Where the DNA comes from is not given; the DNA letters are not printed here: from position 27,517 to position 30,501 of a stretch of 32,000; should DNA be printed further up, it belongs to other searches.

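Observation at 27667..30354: In-frame fusion of a phosphomannomutase/PGM (PgcA-type) to a GDP-mannose 4,6-dehydratase-like domain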

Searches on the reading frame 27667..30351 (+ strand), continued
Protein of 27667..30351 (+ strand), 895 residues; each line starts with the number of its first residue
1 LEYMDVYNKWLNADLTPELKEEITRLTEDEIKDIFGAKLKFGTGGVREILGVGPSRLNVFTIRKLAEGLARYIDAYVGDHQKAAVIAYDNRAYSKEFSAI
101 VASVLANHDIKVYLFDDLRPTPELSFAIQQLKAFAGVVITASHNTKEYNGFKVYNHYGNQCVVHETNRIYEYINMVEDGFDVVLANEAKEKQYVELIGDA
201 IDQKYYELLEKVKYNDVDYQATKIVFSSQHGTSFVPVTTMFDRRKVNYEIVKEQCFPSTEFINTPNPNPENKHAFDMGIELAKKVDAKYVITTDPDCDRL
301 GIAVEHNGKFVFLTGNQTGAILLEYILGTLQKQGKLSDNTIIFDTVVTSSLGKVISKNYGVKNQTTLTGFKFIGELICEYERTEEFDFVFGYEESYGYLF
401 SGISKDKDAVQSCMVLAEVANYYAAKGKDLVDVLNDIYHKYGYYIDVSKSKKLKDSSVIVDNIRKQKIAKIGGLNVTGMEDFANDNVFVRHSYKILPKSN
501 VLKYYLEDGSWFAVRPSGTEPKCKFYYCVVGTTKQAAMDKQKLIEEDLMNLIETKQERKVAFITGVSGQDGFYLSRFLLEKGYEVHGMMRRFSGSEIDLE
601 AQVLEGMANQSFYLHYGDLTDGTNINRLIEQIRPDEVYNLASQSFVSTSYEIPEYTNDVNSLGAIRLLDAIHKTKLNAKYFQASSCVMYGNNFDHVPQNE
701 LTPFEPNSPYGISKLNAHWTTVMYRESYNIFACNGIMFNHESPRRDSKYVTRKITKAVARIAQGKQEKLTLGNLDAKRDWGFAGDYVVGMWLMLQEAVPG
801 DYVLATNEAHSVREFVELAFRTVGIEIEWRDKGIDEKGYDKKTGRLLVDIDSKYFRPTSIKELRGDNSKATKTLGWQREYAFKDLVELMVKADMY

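Call 48: find_encoding_contigs(protein=P0126, flank=10000, max_places=3)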
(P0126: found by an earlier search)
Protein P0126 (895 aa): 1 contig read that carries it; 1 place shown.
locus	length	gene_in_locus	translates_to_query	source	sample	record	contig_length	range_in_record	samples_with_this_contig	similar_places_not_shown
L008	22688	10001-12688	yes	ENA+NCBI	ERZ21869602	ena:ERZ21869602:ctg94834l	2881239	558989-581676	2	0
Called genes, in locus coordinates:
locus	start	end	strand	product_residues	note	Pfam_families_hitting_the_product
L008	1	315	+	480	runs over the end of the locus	-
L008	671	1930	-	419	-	PF00561:Abhydrolase_1 (faint), PF12146:Hydrolase_4 (faint), PF18435:EstA_Ig_like (weak), PF02230:Abhydrolase_2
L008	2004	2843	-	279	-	PF02311:AraC_binding (weak), PF07883:Cupin_2 (weak), PF12833:HTH_18, PF00165:HTH_AraC (weak)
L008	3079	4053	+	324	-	PF13524:Glyco_trans_1_2 (faint), PF00534:Glycos_transf_1 (weak), PF13692:Glyco_trans_1_4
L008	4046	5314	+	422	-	-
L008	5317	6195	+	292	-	PF00483:NTP_transferase, PF12804:NTP_transf_3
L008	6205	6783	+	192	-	PF00908:dTDP_sugar_isom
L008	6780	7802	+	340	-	PF01073:3Beta_HSD, PF01370:Epimerase, PF02719:Polysacc_synt_2, PF04321:RmlD_sub_bind, PF07993:NAD_binding_4, PF16363:GDP_Man_Dehyd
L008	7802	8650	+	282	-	PF01370:Epimerase, PF04321:RmlD_sub_bind, PF07993:NAD_binding_4, PF01073:3Beta_HSD, PF02719:Polysacc_synt_2, PF16363:GDP_Man_Dehyd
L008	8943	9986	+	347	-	PF00483:NTP_transferase, PF12804:NTP_transf_3 (weak)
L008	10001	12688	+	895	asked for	PF02878:PGM_PMM_I, PF02879:PGM_PMM_II, PF02880:PGM_PMM_III, PF00408:PGM_PMM_IV (weak), PF01370:Epimerase, PF16363:GDP_Man_Dehyd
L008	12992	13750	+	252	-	PF00535:Glycos_transf_2, PF10111:Glyco_tranf_2_2, PF13641:Glyco_tranf_2_3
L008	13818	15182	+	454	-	PF02397:Bac_transf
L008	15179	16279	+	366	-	PF20706:GT4-conflict, PF00534:Glycos_transf_1, PF13692:Glyco_trans_1_4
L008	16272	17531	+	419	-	PF00534:Glycos_transf_1, PF13692:Glyco_trans_1_4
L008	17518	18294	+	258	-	PF01061:ABC2_membrane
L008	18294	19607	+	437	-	PF00005:ABC_tran, PF14524:Wzt_C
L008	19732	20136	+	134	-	-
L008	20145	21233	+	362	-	PF00534:Glycos_transf_1, PF13692:Glyco_trans_1_4, PF13524:Glyco_trans_1_2 (faint)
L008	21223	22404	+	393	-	PF00534:Glycos_transf_1, PF13692:Glyco_trans_1_4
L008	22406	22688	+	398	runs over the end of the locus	PF00534:Glycos_transf_1, PF13692:Glyco_trans_1_4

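Call 49: search_protein_families(library=ncbifam, proteins=[L007:12824-13852:+, L007:15353-16288:+, L007:6081-7019:+, L007:7306-7683:+, L007:7705-8745:+], max_evalue=1e-8)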
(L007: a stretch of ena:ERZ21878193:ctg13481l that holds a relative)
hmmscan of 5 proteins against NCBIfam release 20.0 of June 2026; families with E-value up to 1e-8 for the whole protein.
L007:12824-13852:+ (343 aa): 10 families
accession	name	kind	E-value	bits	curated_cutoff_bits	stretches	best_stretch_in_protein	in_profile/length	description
TIGR01472.1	gmd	equivalog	1.1e-143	478.6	415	1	2-333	1-341/342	GDP-mannose 4,6-dehydratase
TIGR04180.1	EDH_00030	hypoth_equivalog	9.6e-28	97.1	475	1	5-265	2-261/297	NAD-dependent 4,6-dehydratase LegB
TIGR01181.1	dTDP_gluc_dehyt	equivalog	1.4e-26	93.3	365.1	1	4-328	2-309/321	dTDP-glucose 4,6-dehydratase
TIGR02622.1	CDP_4_6_dhtase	equivalog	2.4e-20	73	278.45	1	2-328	5-328/352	CDP-glucose 4,6-dehydratase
TIGR01179.1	galE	equivalog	4.1e-17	62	262.3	1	4-324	2-319/332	UDP-glucose 4-epimerase GalE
NF007582.0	PRK10217.1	equivalog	1.1e-12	47.8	698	1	1-326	1-327/355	dTDP-glucose 4,6-dehydratase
NF007956.0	PRK10675.1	subfamily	1.1e-10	41.2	394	1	3-324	2-323/338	UDP-glucose 4-epimerase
NF007490.0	PRK10084.1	subfamily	2.5e-09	36.6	649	1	4-325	3-329/361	dTDP-glucose 4,6-dehydratase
NF011728.1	PRK15181.1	equivalog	6.3e-09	35.3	760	1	2-180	16-198/348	Vi polysaccharide biosynthesis UDP-N-acetylglucosaminuronic acid C-4 epimerase TviC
NF043036.1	ErythonDh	equivalog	6.4e-09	35.4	325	0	3-161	2-163/321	D-erythronate dehydrogenase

L007:15353-16288:+ (312 aa): 15 families
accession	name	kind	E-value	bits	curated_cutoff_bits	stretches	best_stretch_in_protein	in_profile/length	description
TIGR01181.1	dTDP_gluc_dehyt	equivalog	1.1e-34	119.9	365.1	1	4-308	3-311/321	dTDP-glucose 4,6-dehydratase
TIGR04180.1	EDH_00030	hypoth_equivalog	4.4e-34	117.9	475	1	43-296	51-297/297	NAD-dependent 4,6-dehydratase LegB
TIGR01472.1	gmd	equivalog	2.5e-29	102.6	415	1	49-307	62-337/342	GDP-mannose 4,6-dehydratase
TIGR01179.1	galE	equivalog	6e-26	91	262.3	1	4-303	3-320/332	UDP-glucose 4-epimerase GalE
TIGR02622.1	CDP_4_6_dhtase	equivalog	7.7e-22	77.9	278.45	1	39-309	51-331/352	CDP-glucose 4,6-dehydratase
TIGR02197.1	heptose_epim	equivalog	9.5e-17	61.1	274.6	1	4-308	2-313/316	ADP-glyceromanno-heptose 6-epimerase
NF011728.1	PRK15181.1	equivalog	3.1e-16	59.3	760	1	66-306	92-335/348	Vi polysaccharide biosynthesis UDP-N-acetylglucosaminuronic acid C-4 epimerase TviC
NF007490.0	PRK10084.1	subfamily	6.6e-16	58.2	649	1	24-307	38-333/361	dTDP-glucose 4,6-dehydratase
NF007582.0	PRK10217.1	equivalog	1.9e-15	56.8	698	1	46-255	56-268/355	dTDP-glucose 4,6-dehydratase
NF008360.0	PRK11150.1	equivalog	6.3e-13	48.6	452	1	6-308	5-306/310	ADP-glyceromanno-heptose 6-epimerase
NF008872.0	PRK11908.1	equivalog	2e-12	46.8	294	1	2-261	3-275/349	bifunctional UDP-4-keto-pentose/UDP-xylose synthase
NF041015.1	UDPsulfquin_syn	equivalog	3.9e-12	45.8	575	1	45-133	70-158/384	UDP-sulfoquinovose synthase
NF047922.1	GDPFucSynFcl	equivalog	7e-12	45.4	500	1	46-304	35-297/308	GDP-L-fucose synthase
NF007956.0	PRK10675.1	subfamily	2e-09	37.1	394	1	39-299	48-320/338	UDP-glucose 4-epimerase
NF005998.1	PRK08125.1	equivalog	2.8e-09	35.9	777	0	2-254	317-582/649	bifunctional UDP-4-amino-4-deoxy-L-arabinose formyltransferase/UDP-glucuronic acid oxidase ArnA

L007:6081-7019:+ (313 aa): 6 families
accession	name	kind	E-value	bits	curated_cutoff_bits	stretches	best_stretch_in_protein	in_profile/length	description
NF047922.1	GDPFucSynFcl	equivalog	3.3e-141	470.1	500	1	4-308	2-305/308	GDP-L-fucose synthase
TIGR01179.1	galE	equivalog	1.5e-16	60.2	262.3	1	6-301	1-322/332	UDP-glucose 4-epimerase GalE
TIGR01181.1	dTDP_gluc_dehyt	equivalog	1.7e-15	56.9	365.1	1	41-306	58-313/321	dTDP-glucose 4,6-dehydratase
TIGR04180.1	EDH_00030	hypoth_equivalog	1.9e-14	53.4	475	1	35-267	46-267/297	NAD-dependent 4,6-dehydratase LegB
TIGR02197.1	heptose_epim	equivalog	1.3e-12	47.6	274.6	1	7-264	1-268/316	ADP-glyceromanno-heptose 6-epimerase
NF008360.0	PRK11150.1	equivalog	8.7e-09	35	452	0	7-252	2-250/310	ADP-glyceromanno-heptose 6-epimerase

L007:7306-7683:+ (126 aa): 1 family
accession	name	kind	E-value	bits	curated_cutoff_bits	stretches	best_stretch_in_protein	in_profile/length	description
TIGR01221.1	rmlC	equivalog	1.4e-25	90.1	155.75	1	5-90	41-124/176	dTDP-4-dehydrorhamnose 3,5-epimerase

L007:7705-8745:+ (347 aa): 4 families
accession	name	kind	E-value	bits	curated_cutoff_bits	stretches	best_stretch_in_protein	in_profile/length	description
TIGR01479.1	GMP_PMI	equivalog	4.5e-82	276.3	372.95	1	4-344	3-341/467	mannose-1-phosphate guanylyltransferase/mannose-6-phosphate isomerase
NF012004.0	PRK15460.1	equivalog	2.3e-56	191.5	859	1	3-343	7-350/478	mannose-1-phosphate guanyltransferase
TIGR01099.1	galU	equivalog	4e-10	39.7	326.8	0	4-60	4-57/261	UTP--glucose-1-phosphate uridylyltransferase GalU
NF001183.0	PRK00155.1-3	subfamily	6.9e-10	38.6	166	1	1-79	1-77/237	D-ribitol-5-phosphate cytidylyltransferase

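Call 58: find_encoding_contigs(protein=P0307, flank=8000, max_places=3)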
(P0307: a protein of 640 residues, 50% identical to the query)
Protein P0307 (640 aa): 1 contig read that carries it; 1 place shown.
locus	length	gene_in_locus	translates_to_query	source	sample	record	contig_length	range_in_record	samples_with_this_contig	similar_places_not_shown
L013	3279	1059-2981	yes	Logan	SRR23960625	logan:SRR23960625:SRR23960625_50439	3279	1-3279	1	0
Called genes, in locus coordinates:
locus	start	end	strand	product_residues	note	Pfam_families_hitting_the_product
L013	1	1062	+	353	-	?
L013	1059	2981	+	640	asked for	PF20511:PMI_typeI_cat, PF21621:MPI_cupin_dom (weak), PF01370:Epimerase, PF02719:Polysacc_synt_2 (weak), PF04321:RmlD_sub_bind, PF16363:GDP_Man_Dehyd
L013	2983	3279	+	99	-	?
